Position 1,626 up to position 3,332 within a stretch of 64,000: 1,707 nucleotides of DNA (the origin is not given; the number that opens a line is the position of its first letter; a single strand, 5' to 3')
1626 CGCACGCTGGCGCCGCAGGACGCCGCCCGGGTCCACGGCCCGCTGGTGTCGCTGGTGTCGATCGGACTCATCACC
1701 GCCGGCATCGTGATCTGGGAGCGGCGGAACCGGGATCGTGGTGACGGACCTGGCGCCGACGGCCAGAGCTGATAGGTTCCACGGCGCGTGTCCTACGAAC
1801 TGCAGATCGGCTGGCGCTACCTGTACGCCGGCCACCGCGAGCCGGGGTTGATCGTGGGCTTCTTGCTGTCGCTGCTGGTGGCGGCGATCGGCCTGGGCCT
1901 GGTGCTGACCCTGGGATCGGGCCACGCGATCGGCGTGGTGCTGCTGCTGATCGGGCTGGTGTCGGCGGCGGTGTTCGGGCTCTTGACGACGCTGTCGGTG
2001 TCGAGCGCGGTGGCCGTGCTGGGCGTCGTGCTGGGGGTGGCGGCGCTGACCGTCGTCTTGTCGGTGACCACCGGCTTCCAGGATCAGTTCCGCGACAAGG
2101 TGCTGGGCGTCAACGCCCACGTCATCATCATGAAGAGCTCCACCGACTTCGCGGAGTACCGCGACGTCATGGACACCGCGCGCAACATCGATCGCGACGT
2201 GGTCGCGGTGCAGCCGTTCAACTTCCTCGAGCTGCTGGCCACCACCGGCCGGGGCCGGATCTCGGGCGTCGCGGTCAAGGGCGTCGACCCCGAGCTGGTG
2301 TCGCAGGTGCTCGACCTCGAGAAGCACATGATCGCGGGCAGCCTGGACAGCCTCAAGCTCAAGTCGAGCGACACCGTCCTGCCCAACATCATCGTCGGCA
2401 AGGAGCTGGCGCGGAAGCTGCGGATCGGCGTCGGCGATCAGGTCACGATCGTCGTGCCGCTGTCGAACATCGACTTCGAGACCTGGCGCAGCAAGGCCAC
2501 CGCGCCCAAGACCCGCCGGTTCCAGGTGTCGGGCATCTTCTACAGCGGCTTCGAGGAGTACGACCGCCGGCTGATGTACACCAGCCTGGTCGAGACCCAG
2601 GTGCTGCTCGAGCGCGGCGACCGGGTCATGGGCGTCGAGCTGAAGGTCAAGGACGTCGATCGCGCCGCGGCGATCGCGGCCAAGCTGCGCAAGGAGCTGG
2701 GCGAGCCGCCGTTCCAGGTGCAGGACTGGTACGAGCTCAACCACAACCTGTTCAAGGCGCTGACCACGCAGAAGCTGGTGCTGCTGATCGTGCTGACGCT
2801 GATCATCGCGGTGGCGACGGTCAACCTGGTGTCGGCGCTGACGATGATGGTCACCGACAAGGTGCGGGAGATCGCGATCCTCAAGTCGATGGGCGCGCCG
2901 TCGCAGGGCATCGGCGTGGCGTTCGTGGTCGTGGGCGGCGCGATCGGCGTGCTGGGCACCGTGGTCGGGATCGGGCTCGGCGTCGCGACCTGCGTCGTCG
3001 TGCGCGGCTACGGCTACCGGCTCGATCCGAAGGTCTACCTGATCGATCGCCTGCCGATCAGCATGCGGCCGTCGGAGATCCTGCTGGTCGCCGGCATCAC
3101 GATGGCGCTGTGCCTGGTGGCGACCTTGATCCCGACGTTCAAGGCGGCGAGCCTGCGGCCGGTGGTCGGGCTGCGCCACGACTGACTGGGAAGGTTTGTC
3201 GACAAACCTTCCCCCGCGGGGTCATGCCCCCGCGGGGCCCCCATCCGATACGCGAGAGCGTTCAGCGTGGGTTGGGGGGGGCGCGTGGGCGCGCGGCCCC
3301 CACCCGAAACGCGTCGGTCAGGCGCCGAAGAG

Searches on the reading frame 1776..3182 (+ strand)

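Call 50: search_protein_families(library=pfam, proteins=[window:1776-3182:+], max_evalue=0.001)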
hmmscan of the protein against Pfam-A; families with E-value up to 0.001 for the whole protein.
window:1776-3182:+ (469 aa): 2 families
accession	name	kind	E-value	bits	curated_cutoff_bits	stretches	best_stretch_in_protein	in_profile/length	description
PF12704.14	MacB_PCD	-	8.3e-20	72.4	27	1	77-306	1-206/207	MacB-like periplasmic core domain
PF02687.27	FtsX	-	4.9e-13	49.6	25.5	1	338-460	2-118/120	FtsX-like permease C-terminal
